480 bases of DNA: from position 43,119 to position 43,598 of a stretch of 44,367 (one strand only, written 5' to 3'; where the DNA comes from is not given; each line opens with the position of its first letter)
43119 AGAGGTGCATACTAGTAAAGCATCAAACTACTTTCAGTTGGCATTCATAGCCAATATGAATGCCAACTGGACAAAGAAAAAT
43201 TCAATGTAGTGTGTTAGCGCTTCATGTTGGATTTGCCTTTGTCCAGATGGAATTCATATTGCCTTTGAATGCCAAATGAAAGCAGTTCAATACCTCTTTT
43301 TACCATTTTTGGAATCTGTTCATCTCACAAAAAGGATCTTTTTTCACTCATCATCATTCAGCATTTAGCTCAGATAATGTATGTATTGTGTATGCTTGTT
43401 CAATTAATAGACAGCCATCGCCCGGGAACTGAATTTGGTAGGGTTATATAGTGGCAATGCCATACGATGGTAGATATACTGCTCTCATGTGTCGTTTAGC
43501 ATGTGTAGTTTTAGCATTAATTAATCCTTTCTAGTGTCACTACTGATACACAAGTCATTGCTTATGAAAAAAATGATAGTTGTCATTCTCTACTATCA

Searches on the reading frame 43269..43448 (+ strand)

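Call 50: search_protein_families(library=pfam, max_evalue=1, proteins=[window:43269-43448:+, window:43280-43429:+])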
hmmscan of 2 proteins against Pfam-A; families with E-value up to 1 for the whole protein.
seq(60 aa): 2 families
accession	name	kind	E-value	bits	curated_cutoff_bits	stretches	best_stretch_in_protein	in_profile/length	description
PF24985.1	DUF7775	-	0.0028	18.6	25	1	9-48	50-89/140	Domain of unknown function (DUF7775)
PF14118.11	YfzA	-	0.055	14.3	27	1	20-60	6-46/90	YfzA-like protein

seq(50 aa): 0 families
